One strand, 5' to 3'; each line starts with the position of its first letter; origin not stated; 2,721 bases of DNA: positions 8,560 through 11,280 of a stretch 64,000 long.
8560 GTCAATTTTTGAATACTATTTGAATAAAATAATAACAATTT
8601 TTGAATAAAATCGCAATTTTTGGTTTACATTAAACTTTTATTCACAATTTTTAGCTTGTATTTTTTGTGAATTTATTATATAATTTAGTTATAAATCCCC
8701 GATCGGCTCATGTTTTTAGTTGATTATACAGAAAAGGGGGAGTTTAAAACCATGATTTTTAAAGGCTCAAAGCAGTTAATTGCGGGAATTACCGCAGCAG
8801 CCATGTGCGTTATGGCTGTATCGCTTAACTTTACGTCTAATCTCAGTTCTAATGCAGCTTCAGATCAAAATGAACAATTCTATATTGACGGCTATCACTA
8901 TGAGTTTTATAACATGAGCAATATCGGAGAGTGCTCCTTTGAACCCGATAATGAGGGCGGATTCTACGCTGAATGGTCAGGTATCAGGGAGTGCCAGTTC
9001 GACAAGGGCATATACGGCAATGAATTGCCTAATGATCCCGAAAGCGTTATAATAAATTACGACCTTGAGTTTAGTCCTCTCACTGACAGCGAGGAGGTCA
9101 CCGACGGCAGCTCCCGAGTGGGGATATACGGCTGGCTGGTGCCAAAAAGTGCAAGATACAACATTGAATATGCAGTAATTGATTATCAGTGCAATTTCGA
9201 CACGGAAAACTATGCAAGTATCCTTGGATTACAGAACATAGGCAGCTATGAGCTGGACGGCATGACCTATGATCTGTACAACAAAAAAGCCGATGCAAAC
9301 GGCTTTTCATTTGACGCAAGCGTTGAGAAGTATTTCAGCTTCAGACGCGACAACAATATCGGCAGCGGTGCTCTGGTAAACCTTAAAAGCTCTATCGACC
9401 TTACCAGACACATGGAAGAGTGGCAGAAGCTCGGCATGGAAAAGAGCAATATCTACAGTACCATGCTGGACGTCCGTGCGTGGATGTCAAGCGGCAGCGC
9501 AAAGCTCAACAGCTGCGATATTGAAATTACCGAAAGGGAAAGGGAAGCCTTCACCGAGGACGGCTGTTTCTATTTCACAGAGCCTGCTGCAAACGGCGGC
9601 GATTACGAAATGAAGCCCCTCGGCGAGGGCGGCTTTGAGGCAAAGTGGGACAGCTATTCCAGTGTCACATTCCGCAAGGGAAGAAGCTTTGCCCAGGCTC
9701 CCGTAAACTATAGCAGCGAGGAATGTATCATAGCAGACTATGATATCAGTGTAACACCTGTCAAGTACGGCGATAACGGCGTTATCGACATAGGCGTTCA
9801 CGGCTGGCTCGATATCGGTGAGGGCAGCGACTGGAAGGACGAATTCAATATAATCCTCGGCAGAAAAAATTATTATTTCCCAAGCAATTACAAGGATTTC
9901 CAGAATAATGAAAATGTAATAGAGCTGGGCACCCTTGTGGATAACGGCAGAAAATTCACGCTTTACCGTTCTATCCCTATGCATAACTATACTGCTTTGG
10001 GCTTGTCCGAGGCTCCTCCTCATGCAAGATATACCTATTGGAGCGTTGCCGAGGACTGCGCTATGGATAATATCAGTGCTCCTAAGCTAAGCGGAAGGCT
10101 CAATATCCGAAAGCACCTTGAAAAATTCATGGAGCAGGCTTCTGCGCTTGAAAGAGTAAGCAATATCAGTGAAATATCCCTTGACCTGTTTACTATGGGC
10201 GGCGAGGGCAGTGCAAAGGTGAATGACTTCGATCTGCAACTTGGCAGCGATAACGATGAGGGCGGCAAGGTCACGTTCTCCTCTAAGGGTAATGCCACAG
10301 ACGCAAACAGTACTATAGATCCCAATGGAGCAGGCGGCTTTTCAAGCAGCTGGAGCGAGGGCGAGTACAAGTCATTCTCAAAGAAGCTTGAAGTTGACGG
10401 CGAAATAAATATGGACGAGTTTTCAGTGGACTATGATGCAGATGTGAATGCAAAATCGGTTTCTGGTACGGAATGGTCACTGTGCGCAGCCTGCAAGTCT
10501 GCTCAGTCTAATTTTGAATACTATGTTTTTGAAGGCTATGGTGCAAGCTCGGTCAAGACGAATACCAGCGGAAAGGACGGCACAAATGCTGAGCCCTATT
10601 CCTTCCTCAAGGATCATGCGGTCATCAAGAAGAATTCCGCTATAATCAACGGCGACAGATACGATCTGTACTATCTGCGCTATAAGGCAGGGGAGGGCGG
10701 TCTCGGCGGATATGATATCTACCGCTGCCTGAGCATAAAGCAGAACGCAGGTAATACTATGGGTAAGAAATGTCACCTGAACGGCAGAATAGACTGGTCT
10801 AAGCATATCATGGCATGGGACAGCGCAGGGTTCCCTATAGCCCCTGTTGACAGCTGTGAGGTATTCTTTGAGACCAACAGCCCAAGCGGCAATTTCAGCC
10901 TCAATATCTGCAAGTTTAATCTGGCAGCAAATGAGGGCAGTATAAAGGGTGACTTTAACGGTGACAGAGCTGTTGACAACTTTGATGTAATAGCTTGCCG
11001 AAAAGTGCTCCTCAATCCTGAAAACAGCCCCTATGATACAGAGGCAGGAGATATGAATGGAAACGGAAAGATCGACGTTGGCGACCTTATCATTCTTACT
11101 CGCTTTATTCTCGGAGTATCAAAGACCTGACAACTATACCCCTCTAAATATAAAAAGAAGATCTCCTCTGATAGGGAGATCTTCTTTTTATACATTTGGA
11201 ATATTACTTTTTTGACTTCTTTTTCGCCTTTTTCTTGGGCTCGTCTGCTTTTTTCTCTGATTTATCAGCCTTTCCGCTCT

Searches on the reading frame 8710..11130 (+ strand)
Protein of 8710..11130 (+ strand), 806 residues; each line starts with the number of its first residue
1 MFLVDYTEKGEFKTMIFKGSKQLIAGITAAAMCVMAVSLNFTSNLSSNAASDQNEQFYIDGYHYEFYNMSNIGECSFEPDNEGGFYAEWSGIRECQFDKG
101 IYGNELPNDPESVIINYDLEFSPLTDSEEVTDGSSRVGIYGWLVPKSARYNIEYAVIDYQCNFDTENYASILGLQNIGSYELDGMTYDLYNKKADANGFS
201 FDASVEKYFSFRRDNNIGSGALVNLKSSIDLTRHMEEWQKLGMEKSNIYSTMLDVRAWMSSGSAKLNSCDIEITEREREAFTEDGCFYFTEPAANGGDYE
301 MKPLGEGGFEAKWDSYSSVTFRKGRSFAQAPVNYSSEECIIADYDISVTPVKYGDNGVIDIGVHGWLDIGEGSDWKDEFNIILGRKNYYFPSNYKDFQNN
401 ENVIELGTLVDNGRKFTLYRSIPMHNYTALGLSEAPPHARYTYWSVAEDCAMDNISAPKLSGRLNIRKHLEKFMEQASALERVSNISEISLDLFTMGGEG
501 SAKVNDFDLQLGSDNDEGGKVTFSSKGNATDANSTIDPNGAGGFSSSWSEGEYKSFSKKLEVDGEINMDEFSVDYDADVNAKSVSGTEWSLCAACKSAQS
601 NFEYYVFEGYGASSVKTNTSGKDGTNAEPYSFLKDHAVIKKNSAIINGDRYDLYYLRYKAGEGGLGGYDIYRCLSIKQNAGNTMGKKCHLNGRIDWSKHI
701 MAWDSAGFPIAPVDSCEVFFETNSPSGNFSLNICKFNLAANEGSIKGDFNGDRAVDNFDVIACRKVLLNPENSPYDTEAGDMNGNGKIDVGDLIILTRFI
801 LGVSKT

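Call 70: search_protein_families(library=pfam, proteins=[window:8710-11130:+], max_evalue=0.001)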
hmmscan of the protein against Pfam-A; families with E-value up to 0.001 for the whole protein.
window:8710-11130:+ (806 aa): 2 families
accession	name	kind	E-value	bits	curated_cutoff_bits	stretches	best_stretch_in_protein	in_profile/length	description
PF00457.24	Glyco_hydro_11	-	2.9e-22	79.6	27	1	60-266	2-177/178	Glycosyl hydrolases family 11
PF00404.24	Dockerin_1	-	1.4e-09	38.4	22.9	1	746-801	1-57/57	Dockerin type I domain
